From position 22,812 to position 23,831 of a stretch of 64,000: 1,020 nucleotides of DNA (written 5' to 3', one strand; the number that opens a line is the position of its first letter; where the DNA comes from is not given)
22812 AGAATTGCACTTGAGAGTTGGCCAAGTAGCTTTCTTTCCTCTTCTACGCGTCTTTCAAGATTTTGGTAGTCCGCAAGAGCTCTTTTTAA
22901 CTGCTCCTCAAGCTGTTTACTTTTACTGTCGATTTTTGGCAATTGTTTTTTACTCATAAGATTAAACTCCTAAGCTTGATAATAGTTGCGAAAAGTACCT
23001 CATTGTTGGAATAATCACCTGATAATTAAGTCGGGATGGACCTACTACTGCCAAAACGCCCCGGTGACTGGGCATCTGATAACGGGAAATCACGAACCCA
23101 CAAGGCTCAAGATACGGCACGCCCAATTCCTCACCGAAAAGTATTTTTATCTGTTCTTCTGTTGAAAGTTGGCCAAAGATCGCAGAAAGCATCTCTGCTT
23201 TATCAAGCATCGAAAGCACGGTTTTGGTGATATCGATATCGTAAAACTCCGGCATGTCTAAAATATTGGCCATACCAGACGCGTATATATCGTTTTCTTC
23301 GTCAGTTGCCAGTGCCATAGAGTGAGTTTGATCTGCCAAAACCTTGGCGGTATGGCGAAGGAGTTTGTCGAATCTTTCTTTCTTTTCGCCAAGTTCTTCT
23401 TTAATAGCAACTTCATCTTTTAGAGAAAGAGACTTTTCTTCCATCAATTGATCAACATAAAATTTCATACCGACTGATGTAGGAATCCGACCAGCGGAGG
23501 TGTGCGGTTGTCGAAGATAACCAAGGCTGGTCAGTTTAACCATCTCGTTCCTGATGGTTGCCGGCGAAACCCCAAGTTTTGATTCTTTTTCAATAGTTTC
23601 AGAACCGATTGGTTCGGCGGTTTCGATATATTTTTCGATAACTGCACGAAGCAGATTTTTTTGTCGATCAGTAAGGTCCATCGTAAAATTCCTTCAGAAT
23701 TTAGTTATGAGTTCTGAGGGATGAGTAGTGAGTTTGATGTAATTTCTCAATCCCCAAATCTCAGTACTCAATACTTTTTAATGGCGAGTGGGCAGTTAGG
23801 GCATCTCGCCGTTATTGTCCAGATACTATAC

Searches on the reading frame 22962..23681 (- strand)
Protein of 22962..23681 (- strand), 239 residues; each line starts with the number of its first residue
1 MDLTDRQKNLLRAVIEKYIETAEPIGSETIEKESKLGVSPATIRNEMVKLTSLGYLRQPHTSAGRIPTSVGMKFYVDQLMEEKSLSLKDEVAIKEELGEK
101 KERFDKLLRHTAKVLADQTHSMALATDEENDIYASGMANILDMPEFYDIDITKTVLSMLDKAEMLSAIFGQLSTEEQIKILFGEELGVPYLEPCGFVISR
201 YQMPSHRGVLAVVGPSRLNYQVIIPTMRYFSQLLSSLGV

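Call 10: search_protein_families(library=pfam, proteins=[window:22962-23681:-])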
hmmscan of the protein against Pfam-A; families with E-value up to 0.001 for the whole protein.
window:22962-23681:- (239 aa): 2 families
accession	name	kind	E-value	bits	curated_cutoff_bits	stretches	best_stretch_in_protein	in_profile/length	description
PF01628.27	HrcA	-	7.4e-22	78.8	22.2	1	92-224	93-215/215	HrcA protein C terminal domain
PF03444.21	HrcA_DNA-bdg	-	1.2e-06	28.6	21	1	2-69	1-67/79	Winged helix-turn-helix transcription repressor, HrcA DNA-binding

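Call 11: search_protein_families(library=ncbifam, proteins=[window:22962-23681:-])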
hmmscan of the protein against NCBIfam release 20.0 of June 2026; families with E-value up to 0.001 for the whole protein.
window:22962-23681:- (239 aa): 2 families
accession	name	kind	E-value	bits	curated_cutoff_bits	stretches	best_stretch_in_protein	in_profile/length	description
TIGR00331.1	hrcA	equivalog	3.2e-63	214.3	197.2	2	4-130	1-128/338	heat-inducible transcriptional repressor HrcA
NF003033.0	PRK03911.1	equivalog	1e-20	74.5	248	1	4-112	4-112/264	HrcA family transcriptional regulator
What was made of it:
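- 22962..23681 (-): hrcA (239 aa), the first gene of hrcA-grpE-dnaK-DUF6941-dnaJ. Call 11 (TIGR00331, 214 bits against a cut-off of 197).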

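Call 14: find_related_loci(query=window:22962-23681:-, collection=genome_contigs, flank=3000)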
Query window:22962-23681:- (239 aa) in genome_contigs; peptide patterns used: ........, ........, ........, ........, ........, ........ (x = any residue, [..] = any of these).
239 stretches matched a pattern; 117 encode a relative of the query (tblastn E <= 1e-3); the best 80 are kept; 80 distinct loci.
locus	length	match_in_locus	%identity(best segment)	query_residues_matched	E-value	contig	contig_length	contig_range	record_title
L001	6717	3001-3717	89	1-239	2e-145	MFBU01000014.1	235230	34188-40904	MAG: Candidatus Curtissbacteria bacterium RIFCSPLOWO2_02_41_11 rifcsplowo2_02_sub10_scaffold_3, whole genome shotgun seq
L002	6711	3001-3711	84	1-237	5e-140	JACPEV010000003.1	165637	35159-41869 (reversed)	MAG: Candidatus Curtissbacteria bacterium isolate NC_groundwater_344_Ag_B-0.1um_41_20 GD18-4_B1_scaffold_129096, whole g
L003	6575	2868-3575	85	1-236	5e-139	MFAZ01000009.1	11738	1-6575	MAG: Candidatus Curtissbacteria bacterium RIFCSPHIGHO2_01_FULL_41_11 rifcsphigho2_01_scaffold_15447, whole genome shotgu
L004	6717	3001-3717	85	1-237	2e-138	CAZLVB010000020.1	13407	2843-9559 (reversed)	MAG TPA_asm: uncultured Gammaproteobacteria bacterium isolate SRP269290_co3_1053 genome assembly, contig: NODE_5436_leng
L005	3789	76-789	84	1-238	2e-139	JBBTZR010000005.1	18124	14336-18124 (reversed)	MAG: Patescibacteria group bacterium isolate H41-bin136_1 H41_bin136_1_000000000005, whole genome shotgun sequence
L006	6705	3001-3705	84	1-235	3e-137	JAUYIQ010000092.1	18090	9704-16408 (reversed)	MAG: Candidatus Curtissbacteria bacterium isolate C24_metabat.bin.101_sub C24_k141_678894, whole genome shotgun sequence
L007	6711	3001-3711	82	1-237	8e-136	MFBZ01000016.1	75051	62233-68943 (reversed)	MAG: Candidatus Curtissbacteria bacterium RIFCSPLOWO2_12_FULL_41_16 rifcsplowo2_12_scaffold_398, whole genome shotgun se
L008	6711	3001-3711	81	1-237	2e-135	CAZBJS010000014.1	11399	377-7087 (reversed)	MAG TPA_asm: uncultured Gammaproteobacteria bacterium isolate SRP269290_co3_500 genome assembly, contig: NODE_7054_lengt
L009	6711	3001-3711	79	1-237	3e-132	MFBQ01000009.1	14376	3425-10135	MAG: Candidatus Curtissbacteria bacterium RIFCSPLOWO2_01_FULL_41_18 rifcsplowo2_01_scaffold_12775, whole genome shotgun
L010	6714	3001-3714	79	1-237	7e-131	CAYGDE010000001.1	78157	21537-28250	MAG TPA_asm: uncultured Gammaproteobacteria bacterium isolate ERP113451_co3_430 genome assembly, contig: NODE_117_length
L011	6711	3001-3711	78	1-237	4e-129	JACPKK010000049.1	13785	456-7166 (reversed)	MAG: Candidatus Curtissbacteria bacterium isolate NC_groundwater_492_Ag_S-0.1um_45_10 S35_SO-1_scaffold_460790, whole ge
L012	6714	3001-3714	79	1-238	3e-129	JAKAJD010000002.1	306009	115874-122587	MAG: bacterium isolate WY3.bin73 NODE_20_length_306009_cov_3.684035, whole genome shotgun sequence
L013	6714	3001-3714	78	1-238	7e-129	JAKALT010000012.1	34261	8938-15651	MAG: bacterium isolate WY5.bin133 NODE_1809_length_34261_cov_2.055751, whole genome shotgun sequence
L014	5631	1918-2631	77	1-238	1e-128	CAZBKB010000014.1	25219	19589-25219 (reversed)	MAG TPA_asm: uncultured Gammaproteobacteria bacterium isolate SRP050083_co1_19 genome assembly, contig: NODE_725_length_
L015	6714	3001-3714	77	1-237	1e-128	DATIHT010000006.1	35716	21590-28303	MAG TPA_asm: Candidatus Saccharimonadales bacterium isolate SMAG_U15645 k141_724375, whole genome shotgun sequence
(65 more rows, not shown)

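Call 23: find_encoding_contigs(protein=window:22962-23681:-, flank=2500, max_places=10)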
Protein window:22962-23681:- (239 aa): 24 contigs read that carry it; 5 places shown.
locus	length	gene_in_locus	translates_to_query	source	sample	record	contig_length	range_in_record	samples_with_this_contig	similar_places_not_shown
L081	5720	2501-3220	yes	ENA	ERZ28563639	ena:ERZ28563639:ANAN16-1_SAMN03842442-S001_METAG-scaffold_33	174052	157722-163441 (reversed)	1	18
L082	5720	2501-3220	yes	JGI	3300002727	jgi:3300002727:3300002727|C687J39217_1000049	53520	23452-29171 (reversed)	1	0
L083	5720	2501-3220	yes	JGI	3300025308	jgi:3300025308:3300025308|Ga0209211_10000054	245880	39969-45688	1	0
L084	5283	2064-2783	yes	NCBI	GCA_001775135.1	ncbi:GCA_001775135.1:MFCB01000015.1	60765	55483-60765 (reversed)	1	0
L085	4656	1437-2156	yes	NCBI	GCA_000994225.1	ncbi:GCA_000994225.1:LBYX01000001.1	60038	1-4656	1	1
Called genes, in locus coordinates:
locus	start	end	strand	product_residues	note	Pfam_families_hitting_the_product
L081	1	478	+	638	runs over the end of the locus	PF00009:GTP_EFTU, PF10662:PduV-EutP (faint), PF03144:GTP_EFTU_D2, PF00679:EFG_C, PF06421:LepA_C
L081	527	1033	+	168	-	-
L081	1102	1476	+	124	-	-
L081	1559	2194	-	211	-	PF13489:Methyltransf_23, PF02353:CMAS, PF13847:Methyltransf_31, PF08241:Methyltransf_11, PF08242:Methyltransf_12, PF13649:Methyltransf_25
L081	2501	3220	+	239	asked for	PF03444:WHD_HrcA (weak), PF01628:HrcA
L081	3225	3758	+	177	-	PF01025:GrpE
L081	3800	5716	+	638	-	PF00012:HSP70, PF06723:MreB_Mbl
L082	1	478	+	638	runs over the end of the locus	PF00009:GTP_EFTU, PF10662:PduV-EutP (faint), PF03144:GTP_EFTU_D2, PF00679:EFG_C, PF06421:LepA_C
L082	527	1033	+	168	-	-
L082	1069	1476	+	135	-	-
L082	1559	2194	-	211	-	PF13489:Methyltransf_23, PF02353:CMAS, PF13847:Methyltransf_31, PF08241:Methyltransf_11, PF08242:Methyltransf_12, PF13649:Methyltransf_25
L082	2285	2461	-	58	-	-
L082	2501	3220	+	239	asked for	PF03444:WHD_HrcA (weak), PF01628:HrcA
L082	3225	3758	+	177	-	PF01025:GrpE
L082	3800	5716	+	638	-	PF00012:HSP70, PF06723:MreB_Mbl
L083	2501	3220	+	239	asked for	PF03444:WHD_HrcA (weak), PF01628:HrcA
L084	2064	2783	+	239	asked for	PF03444:WHD_HrcA (weak), PF01628:HrcA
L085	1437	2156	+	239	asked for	PF03444:WHD_HrcA (weak), PF01628:HrcA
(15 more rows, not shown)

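Call 26: find_homologous_proteins(query=window:22962-23681:-, max_evalue=1e-40)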
Query window:22962-23681:- (239 aa): 3457 proteins with E <= 1e-40 among 8000 candidates; the best 120 are listed.
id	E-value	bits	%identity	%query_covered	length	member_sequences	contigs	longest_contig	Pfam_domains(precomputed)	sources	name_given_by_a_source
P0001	3.5e-148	509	100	100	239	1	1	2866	PF01628.28,PF03444.22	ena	-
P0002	4.0e-148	509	99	100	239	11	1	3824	PF01628.28,PF03444.22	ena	-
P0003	1.2e-135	468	90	100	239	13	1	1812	PF01628.28,PF03444.22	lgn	-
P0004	1.5e-135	468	90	100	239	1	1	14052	PF01628.28,PF03444.22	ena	-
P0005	1.5e-135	468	90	100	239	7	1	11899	PF01628.28,PF03444.22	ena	-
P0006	1.5e-131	455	87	99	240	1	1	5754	PF01628.28,PF03444.22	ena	-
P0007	8.2e-130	449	84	99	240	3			PF01628.28,PF03444.22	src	-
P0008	1.0e-129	449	84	99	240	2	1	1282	PF01628.28,PF03444.22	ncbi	-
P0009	1.1e-129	448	84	99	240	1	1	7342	PF01628.28,PF03444.22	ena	-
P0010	1.6e-129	448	84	100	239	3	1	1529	PF01628.28,PF03444.22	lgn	-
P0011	2.7e-129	447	84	99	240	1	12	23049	PF01628.28,PF03444.22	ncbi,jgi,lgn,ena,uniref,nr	ncbi:hypothetical protein A3F02_03415 [Candidatus Curtissbacteria bacterium RIFCSPHIGHO2_12_FULL_38_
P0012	4.3e-129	447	83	99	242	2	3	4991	PF01628.28,PF03444.22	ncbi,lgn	-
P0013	7.2e-129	446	83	99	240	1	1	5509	PF01628.28,PF03444.22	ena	-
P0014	8.7e-129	446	84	99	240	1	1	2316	PF01628.28,PF03444.22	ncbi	-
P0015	1.0e-128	445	83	100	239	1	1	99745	PF01628.28,PF03444.22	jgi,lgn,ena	-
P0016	1.3e-128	445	85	99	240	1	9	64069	PF01628.28,PF03444.22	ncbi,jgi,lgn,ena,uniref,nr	ncbi:hypothetical protein A2870_04665 [Candidatus Curtissbacteria bacterium RIFCSPHIGHO2_01_FULL_41_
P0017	1.4e-128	445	84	98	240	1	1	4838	PF01628.28,PF03444.22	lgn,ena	-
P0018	1.7e-128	445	84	99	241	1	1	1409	PF01628.28,PF03444.22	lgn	-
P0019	1.8e-128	444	84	99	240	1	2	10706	PF01628.28,PF03444.22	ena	-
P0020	2.5e-128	444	84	99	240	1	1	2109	PF01628.28,PF03444.22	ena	-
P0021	2.9e-128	444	85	99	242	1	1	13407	PF01628.28,PF03444.22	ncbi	-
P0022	5.2e-128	443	83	99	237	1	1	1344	PF01628.28,PF03444.22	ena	-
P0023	7.8e-128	442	83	99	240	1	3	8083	PF01628.28,PF03444.22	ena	-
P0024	9.2e-128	442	83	99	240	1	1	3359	PF01628.28,PF03444.22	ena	-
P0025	1.1e-127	442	82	99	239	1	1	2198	PF01628.28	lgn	-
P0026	1.1e-127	442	84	99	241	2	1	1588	PF01628.28,PF03444.22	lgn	-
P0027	1.3e-127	442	84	99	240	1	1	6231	PF01628.28,PF03444.22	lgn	-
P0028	1.6e-127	441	84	99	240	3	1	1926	PF01628.28,PF03444.22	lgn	-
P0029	2.2e-127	441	84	100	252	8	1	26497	PF01628.28,PF03444.22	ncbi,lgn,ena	-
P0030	3.0e-127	441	83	99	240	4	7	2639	PF01628.28,PF03444.22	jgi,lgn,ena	-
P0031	3.7e-127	440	81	99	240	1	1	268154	PF01628.28,PF03444.22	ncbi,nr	ncbi:MAG: hypothetical protein NUV69_02980 [Candidatus Curtissbacteria bacterium]|nr:hypothetical pr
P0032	4.5e-127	440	83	99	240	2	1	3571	PF01628.28,PF03444.22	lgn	-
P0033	6.5e-127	439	84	99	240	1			PF01628.28,PF03444.22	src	-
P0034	8.2e-127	439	82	100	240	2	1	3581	PF01628.28,PF03444.22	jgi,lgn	-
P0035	1.0e-126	439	84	99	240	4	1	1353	PF01628.28,PF03444.22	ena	-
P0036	1.1e-126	439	83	99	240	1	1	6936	PF01628.28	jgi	jgi:heat-inducible transcriptional repressor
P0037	1.2e-126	439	84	98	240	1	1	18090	PF01628.28,PF03444.22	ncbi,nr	ncbi:MAG: hypothetical protein Q8P25_04820 [Candidatus Curtissbacteria bacterium]|nr:hypothetical pr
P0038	1.3e-126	438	82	99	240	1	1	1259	PF01628.28,PF03444.22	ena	-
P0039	2.0e-126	438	82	99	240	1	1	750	PF01628.28,PF03444.22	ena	-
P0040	2.6e-126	437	82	100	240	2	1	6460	PF01628.28,PF03444.22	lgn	-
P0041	3.0e-126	437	82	99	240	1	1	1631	PF01628.28,PF03444.22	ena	-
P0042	8.8e-126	436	81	99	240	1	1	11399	PF01628.28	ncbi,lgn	-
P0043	1.2e-125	435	82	99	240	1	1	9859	PF01628.28,PF03444.22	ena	-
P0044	2.9e-125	434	81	99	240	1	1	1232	PF01628.28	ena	-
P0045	3.2e-125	434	83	99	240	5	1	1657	PF01628.28,PF03444.22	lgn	-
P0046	4.3e-125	433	83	99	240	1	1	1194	PF01628.28,PF03444.22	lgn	-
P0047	6.2e-125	433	82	99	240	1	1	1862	PF01628.28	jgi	jgi:heat-inducible transcriptional repressor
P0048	7.8e-125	433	82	98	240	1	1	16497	PF01628.28,PF03444.22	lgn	-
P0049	1.2e-124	432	82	99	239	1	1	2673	PF01628.28,PF03444.22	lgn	-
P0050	1.3e-124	432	81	99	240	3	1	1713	PF01628.28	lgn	-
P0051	1.9e-124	431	81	99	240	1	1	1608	PF01628.28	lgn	-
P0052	2.0e-124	431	81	99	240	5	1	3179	PF01628.28,PF03444.22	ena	-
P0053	2.0e-124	431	81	99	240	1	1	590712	PF01628.28,PF03444.22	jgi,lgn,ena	-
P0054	2.7e-124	431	81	99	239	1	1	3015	PF01628.28,PF03444.22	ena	-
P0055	3.4e-124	431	79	100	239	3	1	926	PF01628.28,PF03444.22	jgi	-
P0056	4.2e-124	430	82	99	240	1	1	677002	PF01628.28,PF03444.22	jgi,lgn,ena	-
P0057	4.6e-124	430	79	100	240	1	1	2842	PF01628.28,PF03444.22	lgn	-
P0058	8.2e-124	429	81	99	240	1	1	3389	PF01628.28,PF03444.22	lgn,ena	-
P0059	1.3e-123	429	81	99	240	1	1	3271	PF01628.28,PF03444.22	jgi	jgi:heat-inducible transcriptional repressor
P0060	1.5e-123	428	82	99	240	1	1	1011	PF01628.28,PF03444.22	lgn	-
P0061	1.5e-123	428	80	99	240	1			PF01628.28,PF03444.22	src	-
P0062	1.5e-123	428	79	99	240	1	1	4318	PF01628.28,PF03444.22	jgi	-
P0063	1.9e-123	428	81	99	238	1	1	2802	PF01628.28,PF03444.22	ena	-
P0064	2.1e-123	428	79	99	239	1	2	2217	PF01628.28,PF03444.22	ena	-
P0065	2.3e-123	428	81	99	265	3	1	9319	PF01628.28,PF03444.22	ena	-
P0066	3.3e-123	427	84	99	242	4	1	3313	PF01628.28,PF03444.22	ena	-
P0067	3.3e-123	427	81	99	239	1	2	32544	PF01628.28,PF03444.22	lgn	-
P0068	4.5e-123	427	80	99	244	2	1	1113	PF01628.28,PF03444.22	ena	-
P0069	5.0e-123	427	81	99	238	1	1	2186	PF01628.28,PF03444.22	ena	-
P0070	5.7e-123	427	81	99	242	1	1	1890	PF01628.28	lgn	-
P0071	6.5e-123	426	81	99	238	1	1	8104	PF01628.28,PF03444.22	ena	-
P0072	7.7e-123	426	79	99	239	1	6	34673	PF01628.28,PF03444.22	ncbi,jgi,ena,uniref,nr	ncbi:hypothetical protein A3B51_00095 [Candidatus Curtissbacteria bacterium RIFCSPLOWO2_01_FULL_41_1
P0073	9.0e-123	426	80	98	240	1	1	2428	PF01628.28,PF03444.22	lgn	-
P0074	9.5e-123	426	80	100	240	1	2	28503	PF01628.28,PF03444.22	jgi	-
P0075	1.2e-122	426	79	100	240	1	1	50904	PF01628.28,PF03444.22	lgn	-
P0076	1.7e-122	425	81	99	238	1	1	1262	PF01628.28,PF03444.22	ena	-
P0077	1.8e-122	425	80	100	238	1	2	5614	PF01628.28,PF03444.22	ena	-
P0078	2.5e-122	424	81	99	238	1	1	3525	PF01628.28,PF03444.22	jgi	-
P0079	2.8e-122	424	79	99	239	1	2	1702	PF01628.28,PF03444.22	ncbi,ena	-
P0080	2.9e-122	424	80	99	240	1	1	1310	PF01628.28,PF03444.22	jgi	jgi:heat-inducible transcriptional repressor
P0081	3.7e-122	424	78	99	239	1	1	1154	PF01628.28,PF03444.22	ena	-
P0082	8.4e-122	423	79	99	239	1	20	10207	PF01628.28,PF03444.22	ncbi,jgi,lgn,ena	-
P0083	1.0e-121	422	78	99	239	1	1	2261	PF01628.28,PF03444.22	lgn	-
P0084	1.1e-121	422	79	100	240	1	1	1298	PF01628.28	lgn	-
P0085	1.2e-121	422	81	99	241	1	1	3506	PF01628.28,PF03444.22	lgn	-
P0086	1.2e-121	422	79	99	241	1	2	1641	PF01628.28,PF03444.22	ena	-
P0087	1.6e-121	422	79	99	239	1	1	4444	PF01628.28,PF03444.22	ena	-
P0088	1.9e-121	422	78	99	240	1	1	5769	PF01628.28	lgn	-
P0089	2.3e-121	421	81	99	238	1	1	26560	PF01628.28,PF03444.22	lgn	-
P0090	2.5e-121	421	78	100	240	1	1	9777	PF01628.28,PF03444.22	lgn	-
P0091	3.4e-121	421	78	100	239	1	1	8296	PF01628.28,PF03444.22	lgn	-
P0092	3.5e-121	421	78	98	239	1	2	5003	PF01628.28,PF03444.22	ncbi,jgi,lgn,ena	-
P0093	3.7e-121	421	78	99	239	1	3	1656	PF01628.28,PF03444.22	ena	-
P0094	4.0e-121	421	81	99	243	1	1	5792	PF01628.28,PF03444.22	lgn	-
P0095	4.7e-121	420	79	99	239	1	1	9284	PF01628.28,PF03444.22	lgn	-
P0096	5.0e-121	420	79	99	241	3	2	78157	PF01628.28,PF03444.22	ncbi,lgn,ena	-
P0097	5.3e-121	420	78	99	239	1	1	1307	PF01628.28,PF03444.22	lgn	-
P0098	6.2e-121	420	79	99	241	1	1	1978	PF01628.28,PF03444.22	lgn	-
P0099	7.6e-121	420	79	100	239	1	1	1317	PF01628.28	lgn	-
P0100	1.1e-120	419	77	99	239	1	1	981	PF01628.28,PF03444.22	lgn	-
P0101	1.1e-120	419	80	99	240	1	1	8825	PF01628.28,PF03444.22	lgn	-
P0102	1.1e-120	419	78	99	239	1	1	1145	PF01628.28,PF03444.22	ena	-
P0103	1.9e-120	418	78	99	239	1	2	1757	PF01628.28,PF03444.22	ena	-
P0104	2.3e-120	418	79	100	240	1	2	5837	PF01628.28,PF03444.22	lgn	-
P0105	2.4e-120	418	79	100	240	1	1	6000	PF01628.28,PF03444.22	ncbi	-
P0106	2.7e-120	418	80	99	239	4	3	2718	PF01628.28,PF03444.22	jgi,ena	-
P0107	3.6e-120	417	78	100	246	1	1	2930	PF01628.28,PF03444.22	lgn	-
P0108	5.9e-120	417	78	99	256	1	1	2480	PF01628.28,PF03444.22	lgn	-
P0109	6.0e-120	417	79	100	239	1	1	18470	PF01628.28,PF03444.22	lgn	-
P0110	6.3e-120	417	78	99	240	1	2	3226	PF01628.28,PF03444.22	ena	-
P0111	7.3e-120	416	79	100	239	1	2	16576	PF01628.28,PF03444.22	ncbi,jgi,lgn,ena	-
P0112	7.9e-120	416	79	100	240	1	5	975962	PF01628.28,PF03444.22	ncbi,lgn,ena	-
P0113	1.3e-119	416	79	99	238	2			PF01628.28,PF03444.22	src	-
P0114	1.7e-119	415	78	99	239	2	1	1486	PF01628.28,PF03444.22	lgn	-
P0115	1.7e-119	415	79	99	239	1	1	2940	PF01628.28,PF03444.22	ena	-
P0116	1.7e-119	415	78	99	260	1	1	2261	PF01628.28,PF03444.22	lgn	-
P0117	1.9e-119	415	78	100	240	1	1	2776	PF01628.28,PF03444.22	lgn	-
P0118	2.3e-119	415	80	99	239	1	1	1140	PF01628.28,PF03444.22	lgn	-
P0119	3.0e-119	414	79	98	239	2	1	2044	PF01628.28,PF03444.22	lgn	-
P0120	3.3e-119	414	77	100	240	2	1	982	PF01628.28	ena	-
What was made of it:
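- On HrcA repressor family: All Microgenomates relatives share the short form (calls 14, 26).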

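Call 27: find_encoding_contigs(protein=P0002, flank=1500, max_places=4)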
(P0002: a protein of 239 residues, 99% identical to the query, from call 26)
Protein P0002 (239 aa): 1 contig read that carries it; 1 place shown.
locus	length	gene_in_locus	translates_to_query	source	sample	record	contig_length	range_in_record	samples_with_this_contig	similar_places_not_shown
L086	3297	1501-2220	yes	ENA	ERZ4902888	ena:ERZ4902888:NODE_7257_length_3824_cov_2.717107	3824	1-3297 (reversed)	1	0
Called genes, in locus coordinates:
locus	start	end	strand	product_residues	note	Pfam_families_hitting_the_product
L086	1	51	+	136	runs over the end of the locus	PF01850:PIN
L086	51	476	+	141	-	-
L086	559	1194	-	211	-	PF13489:Methyltransf_23, PF02353:CMAS, PF13847:Methyltransf_31, PF08241:Methyltransf_11, PF08242:Methyltransf_12, PF13649:Methyltransf_25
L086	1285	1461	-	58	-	-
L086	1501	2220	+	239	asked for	PF03444:WHD_HrcA (weak), PF01628:HrcA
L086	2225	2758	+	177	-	PF01025:GrpE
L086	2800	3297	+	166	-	?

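Call 28: find_encoding_contigs(protein=P0004, flank=1500, max_places=3)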
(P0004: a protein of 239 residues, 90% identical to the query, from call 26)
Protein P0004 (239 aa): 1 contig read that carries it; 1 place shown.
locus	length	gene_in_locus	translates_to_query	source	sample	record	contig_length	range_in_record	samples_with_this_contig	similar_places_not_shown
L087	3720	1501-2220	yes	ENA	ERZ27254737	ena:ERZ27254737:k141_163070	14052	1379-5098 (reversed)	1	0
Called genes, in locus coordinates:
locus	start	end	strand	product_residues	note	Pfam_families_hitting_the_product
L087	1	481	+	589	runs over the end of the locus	PF00009:GTP_EFTU, PF00071:Ras (weak), PF03144:GTP_EFTU_D2, PF00679:EFG_C, PF06421:LepA_C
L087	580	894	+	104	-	-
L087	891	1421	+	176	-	PF01931:NTPase_I-T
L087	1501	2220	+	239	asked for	PF03444:WHD_HrcA (weak), PF01628:HrcA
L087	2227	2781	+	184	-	PF01025:GrpE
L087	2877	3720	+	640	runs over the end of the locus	PF00012:HSP70, PF06723:MreB_Mbl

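Call 29: find_encoding_contigs(protein=P0005, flank=1500, max_places=3)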
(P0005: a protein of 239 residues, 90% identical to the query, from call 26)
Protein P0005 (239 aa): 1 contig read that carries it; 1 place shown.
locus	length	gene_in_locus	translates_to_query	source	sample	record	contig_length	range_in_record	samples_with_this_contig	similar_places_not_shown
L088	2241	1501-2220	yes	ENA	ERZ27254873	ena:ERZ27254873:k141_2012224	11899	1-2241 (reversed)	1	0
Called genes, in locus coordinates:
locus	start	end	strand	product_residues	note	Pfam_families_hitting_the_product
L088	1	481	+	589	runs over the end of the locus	PF00009:GTP_EFTU, PF00071:Ras (weak), PF03144:GTP_EFTU_D2, PF00679:EFG_C, PF06421:LepA_C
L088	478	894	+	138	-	-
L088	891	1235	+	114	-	PF01931:NTPase_I-T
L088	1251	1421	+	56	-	PF01931:NTPase_I-T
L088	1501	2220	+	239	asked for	PF03444:WHD_HrcA (weak), PF01628:HrcA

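Call 30: find_encoding_contigs(protein=P0006, flank=1500, max_places=3)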
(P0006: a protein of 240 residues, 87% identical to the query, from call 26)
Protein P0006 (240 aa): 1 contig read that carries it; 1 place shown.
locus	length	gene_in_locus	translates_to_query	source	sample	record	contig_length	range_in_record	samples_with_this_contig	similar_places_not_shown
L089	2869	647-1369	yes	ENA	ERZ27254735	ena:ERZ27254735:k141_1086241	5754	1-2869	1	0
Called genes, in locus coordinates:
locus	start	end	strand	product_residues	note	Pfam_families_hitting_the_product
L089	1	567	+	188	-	?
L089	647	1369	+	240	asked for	PF03444:WHD_HrcA (weak), PF01628:HrcA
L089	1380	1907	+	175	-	PF01025:GrpE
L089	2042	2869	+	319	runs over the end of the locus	PF00106:adh_short (faint), PF01073:3Beta_HSD, PF01370:Epimerase, PF02719:Polysacc_synt_2 (faint), PF16363:GDP_Man_Dehyd, PF07993:NAD_binding_4 (weak), PF04321:RmlD_sub_bind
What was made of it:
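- The methyltransferase is not a conserved neighbour (calls 28-30).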

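Call 39: search_solved_structures(query=window:22962-23681:-, max_evalue=0.01, show_alignments=1)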
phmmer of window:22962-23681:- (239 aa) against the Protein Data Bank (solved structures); distinct sequences matched with E-value up to 0.01: 1.
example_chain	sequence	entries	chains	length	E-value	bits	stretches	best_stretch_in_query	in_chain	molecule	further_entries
1stz_A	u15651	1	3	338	5.6e-20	75.1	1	3-93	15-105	Heat-inducible transcription repressor hrcA homolog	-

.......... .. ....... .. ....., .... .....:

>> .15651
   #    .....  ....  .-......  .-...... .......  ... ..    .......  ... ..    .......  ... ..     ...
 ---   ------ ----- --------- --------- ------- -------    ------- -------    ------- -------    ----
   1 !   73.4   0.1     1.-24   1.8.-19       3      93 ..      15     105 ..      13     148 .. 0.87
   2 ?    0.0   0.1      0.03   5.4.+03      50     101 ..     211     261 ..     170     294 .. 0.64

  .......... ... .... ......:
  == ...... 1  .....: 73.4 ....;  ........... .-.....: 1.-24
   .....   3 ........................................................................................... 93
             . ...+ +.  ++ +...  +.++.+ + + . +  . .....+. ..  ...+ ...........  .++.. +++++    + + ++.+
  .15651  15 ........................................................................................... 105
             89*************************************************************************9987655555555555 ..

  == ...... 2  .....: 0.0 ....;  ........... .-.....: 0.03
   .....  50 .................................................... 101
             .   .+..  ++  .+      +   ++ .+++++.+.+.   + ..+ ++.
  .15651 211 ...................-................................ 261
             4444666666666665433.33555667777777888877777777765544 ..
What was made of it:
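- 22962..23681 (-): Call 39 (residues 3-93 align to 1STZ 15-105, E = 5.6e-20).
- On HrcA repressor family: Call 39: residues 3-93 align to T. maritima HrcA 1STZ residues 15-105 (E = 5.6e-20), including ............
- HrcA is bona fide, with a conserved winged-helix domain (calls 10, 11, 39).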

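Call 45: list_cluster_members(proteins=[window:22962-23681:-])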
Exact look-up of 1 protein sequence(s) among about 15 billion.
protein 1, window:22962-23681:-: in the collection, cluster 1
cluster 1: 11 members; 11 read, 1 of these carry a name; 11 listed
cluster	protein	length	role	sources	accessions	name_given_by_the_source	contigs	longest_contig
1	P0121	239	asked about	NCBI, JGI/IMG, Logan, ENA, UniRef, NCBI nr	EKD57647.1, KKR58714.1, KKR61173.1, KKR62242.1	MAG: Transcriptional regulator of heat shock protein [uncultured bacterium] | Heat-inducible transcription repressor HrcA n=1 Tax=Candidatus Curtissbacteria bacterium ...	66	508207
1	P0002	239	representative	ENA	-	-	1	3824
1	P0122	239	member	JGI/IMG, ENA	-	-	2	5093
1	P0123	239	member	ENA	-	-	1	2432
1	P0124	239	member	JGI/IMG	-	-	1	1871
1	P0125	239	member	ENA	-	-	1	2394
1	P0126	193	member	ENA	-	-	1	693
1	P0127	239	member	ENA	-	-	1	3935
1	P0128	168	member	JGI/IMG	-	-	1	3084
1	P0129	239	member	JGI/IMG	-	-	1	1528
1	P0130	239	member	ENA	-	-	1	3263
